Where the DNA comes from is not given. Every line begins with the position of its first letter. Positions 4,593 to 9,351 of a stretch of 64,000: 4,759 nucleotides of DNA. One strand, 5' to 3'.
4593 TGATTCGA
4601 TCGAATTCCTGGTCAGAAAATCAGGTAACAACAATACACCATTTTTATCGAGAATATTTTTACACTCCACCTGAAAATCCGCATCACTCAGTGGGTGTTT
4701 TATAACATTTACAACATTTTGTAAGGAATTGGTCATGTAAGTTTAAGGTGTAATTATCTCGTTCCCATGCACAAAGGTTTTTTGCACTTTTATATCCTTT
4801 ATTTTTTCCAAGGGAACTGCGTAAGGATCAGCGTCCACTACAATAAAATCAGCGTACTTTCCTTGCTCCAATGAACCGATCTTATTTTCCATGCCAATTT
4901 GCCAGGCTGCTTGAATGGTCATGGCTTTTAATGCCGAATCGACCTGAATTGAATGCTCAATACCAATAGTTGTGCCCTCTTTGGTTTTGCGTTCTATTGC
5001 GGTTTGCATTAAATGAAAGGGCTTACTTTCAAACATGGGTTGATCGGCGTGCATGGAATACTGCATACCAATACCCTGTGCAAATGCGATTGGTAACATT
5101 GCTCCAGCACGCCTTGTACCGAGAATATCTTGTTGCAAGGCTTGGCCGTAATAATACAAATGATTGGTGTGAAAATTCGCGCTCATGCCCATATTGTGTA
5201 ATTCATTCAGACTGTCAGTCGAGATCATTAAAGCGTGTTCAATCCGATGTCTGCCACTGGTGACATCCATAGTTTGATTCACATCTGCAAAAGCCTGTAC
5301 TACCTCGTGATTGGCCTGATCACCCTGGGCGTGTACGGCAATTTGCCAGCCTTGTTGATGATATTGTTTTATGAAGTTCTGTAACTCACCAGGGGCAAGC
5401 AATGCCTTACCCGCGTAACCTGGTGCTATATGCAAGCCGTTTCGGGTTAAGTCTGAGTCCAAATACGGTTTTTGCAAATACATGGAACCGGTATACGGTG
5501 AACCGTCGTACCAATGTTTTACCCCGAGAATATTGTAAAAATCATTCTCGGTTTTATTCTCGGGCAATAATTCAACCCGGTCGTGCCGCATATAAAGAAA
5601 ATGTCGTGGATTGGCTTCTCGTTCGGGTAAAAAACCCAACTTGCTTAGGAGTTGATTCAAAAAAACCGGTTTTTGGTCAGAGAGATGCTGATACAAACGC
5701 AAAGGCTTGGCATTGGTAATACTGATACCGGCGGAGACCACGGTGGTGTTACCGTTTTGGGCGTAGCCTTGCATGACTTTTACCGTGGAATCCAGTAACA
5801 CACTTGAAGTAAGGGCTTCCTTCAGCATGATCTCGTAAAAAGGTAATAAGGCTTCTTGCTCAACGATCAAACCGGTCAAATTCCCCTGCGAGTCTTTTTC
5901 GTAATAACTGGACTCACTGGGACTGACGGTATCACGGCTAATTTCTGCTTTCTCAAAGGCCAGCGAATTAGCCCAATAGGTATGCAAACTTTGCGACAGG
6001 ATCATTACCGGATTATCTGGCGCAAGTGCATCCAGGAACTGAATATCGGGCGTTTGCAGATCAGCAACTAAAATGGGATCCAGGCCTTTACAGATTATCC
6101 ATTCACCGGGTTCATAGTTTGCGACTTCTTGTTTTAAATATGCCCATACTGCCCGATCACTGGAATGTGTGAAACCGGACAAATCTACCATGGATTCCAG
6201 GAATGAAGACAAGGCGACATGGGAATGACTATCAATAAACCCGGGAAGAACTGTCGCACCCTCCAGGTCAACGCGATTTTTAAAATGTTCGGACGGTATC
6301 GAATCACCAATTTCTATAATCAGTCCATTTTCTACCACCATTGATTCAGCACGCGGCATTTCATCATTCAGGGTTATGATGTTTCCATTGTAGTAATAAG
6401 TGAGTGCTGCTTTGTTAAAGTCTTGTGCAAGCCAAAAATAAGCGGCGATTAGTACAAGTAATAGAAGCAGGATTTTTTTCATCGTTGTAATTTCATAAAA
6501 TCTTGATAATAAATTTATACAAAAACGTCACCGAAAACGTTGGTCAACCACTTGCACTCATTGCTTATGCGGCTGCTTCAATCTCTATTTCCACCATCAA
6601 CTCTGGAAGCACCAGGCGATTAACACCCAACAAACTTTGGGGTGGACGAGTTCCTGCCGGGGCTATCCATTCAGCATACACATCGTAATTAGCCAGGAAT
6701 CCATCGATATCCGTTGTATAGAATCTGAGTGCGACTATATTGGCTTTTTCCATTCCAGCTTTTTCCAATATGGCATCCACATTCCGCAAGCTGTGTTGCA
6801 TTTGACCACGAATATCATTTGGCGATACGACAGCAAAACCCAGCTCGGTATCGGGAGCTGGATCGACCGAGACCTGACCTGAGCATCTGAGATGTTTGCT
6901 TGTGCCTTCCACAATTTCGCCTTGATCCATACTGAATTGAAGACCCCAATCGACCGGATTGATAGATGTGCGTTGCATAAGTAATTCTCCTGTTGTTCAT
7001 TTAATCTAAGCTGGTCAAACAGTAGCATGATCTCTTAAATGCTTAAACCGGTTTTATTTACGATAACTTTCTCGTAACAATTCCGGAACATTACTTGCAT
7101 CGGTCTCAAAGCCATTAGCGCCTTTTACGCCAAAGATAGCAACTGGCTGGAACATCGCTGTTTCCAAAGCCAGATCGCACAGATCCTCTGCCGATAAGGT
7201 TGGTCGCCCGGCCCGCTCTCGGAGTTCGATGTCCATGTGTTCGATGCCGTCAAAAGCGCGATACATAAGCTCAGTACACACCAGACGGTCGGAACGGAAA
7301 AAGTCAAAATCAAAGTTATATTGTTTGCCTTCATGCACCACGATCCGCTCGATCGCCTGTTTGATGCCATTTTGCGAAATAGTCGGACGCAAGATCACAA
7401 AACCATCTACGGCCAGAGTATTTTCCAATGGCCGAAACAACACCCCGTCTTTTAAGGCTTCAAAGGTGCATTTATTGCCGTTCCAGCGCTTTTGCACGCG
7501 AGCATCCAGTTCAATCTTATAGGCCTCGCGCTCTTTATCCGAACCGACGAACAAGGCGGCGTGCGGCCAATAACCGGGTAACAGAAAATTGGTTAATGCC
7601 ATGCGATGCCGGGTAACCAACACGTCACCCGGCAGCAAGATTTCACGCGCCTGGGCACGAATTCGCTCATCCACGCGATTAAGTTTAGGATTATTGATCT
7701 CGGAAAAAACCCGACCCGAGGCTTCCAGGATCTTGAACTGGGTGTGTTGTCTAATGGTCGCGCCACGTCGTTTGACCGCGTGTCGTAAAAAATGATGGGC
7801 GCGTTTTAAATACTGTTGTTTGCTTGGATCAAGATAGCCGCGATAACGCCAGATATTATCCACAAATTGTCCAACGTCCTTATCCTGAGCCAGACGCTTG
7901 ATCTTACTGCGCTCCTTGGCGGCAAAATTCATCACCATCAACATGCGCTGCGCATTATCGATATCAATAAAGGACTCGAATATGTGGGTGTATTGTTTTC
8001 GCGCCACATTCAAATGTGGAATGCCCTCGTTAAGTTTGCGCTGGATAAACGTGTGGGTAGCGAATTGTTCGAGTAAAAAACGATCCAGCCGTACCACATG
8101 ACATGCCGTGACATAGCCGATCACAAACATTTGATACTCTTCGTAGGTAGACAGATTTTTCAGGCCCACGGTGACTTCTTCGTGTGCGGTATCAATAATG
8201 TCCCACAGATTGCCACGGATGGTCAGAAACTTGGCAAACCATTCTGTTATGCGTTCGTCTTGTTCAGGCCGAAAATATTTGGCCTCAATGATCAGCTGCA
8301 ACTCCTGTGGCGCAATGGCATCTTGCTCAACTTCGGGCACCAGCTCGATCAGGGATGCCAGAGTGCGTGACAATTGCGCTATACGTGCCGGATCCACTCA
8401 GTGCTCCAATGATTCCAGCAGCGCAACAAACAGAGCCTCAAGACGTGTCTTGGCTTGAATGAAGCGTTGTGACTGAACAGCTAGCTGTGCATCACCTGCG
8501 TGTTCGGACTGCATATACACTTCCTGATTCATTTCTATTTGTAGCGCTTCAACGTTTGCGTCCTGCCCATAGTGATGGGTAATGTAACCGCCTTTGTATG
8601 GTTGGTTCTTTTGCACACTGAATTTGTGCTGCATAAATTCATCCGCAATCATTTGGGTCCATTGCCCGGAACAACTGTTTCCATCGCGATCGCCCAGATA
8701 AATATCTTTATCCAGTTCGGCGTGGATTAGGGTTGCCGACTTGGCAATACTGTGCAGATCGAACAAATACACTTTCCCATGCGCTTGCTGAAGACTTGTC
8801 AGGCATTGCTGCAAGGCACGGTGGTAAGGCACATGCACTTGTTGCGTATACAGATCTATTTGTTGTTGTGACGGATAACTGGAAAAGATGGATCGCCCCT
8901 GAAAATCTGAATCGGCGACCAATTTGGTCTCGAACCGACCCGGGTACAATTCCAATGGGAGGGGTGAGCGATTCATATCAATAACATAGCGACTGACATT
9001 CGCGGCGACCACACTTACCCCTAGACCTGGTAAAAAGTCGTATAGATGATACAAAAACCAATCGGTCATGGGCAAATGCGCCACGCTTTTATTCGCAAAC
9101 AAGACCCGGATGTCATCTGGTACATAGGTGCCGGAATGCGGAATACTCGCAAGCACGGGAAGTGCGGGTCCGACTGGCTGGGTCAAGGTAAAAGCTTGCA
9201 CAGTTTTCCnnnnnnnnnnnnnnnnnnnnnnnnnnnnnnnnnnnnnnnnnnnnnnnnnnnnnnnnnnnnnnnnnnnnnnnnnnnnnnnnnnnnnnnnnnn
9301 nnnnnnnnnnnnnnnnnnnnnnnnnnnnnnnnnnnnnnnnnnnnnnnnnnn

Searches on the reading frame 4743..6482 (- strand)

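Call 36: search_protein_families(library=pfam, proteins=[window:4743-6482:-], max_evalue=0.001)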
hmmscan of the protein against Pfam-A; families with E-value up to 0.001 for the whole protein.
window:4743-6482:- (579 aa): 2 families
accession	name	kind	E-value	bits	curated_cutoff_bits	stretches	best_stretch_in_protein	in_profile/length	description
PF07969.17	Amidohydro_3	-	1.6e-74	252.6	29.7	1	71-575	3-470/472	Amidohydrolase family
PF01979.26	Amidohydro_1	-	6.9e-17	62.1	25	1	364-575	134-344/345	Amidohydrolase family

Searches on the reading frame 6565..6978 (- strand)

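Call 36: search_protein_families(library=pfam, proteins=[window:6565-6978:-], max_evalue=0.001)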
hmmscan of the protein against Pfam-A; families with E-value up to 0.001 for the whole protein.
window:6565-6978:- (137 aa): 1 family
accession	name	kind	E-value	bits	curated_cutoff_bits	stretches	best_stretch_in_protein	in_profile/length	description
PF01042.26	Ribonuc_L-PSP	-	5e-19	68.9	27.3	1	28-136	19-120/121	Endoribonuclease L-PSP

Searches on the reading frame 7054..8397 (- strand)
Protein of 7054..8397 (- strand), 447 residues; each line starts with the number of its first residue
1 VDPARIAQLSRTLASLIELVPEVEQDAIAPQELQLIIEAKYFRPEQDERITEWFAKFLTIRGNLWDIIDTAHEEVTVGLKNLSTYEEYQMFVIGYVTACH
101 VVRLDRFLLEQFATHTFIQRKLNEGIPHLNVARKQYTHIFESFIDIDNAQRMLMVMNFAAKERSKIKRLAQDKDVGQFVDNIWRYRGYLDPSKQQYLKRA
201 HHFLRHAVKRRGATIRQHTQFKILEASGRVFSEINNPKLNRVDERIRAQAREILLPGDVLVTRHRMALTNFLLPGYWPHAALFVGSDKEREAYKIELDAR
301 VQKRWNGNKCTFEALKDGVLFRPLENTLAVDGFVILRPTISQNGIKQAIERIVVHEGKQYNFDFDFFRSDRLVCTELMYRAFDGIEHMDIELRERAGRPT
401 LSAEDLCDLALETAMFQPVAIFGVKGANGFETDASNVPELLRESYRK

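Call 36: search_protein_families(library=pfam, proteins=[window:7054-8397:-], max_evalue=0.001)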
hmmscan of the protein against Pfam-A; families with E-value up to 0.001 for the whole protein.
window:7054-8397:- (447 aa): 1 family
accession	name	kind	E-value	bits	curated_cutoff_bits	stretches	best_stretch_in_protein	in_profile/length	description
PF05708.18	Peptidase_C92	-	2.1e-10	41.3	27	1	256-385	4-123/166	Permuted papain-like amidase enzyme, YaeF/YiiX, C92 family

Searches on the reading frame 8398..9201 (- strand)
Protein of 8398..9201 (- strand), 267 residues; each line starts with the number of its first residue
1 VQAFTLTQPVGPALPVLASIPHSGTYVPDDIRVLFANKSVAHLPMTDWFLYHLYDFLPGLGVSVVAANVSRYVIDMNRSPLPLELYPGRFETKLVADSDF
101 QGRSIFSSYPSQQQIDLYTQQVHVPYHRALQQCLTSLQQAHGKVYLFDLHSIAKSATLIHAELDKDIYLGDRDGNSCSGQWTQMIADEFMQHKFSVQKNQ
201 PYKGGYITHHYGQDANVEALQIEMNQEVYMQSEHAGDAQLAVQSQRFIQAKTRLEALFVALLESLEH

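Call 3: search_protein_families(library=pfam, proteins=[window:8398-9201:-], max_evalue=0.01)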
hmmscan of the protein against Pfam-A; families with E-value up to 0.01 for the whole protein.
window:8398-9201:- (267 aa): 1 family
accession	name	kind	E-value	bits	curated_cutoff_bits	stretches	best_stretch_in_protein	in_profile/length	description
PF05013.17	FGase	-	9e-60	203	28.9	1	15-230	2-219/219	N-formylglutamate amidohydrolase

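Call 19: search_protein_families(library=ncbifam, proteins=[window:8398-9201:-], max_evalue=0.01)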
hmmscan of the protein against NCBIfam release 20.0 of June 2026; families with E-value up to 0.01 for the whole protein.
window:8398-9201:- (267 aa): 1 family
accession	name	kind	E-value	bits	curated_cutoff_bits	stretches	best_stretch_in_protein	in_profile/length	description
TIGR02017.1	hutG_amidohyd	equivalog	1.8e-51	175.1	278.75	1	13-260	9-256/263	N-formylglutamate deformylase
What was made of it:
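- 8398..9201 (-): hutG-like N-formylglutamate amidohydrolase. Pfam FGase 9e-60 (call 3); TIGR02017 is below its cut-off (call 19)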
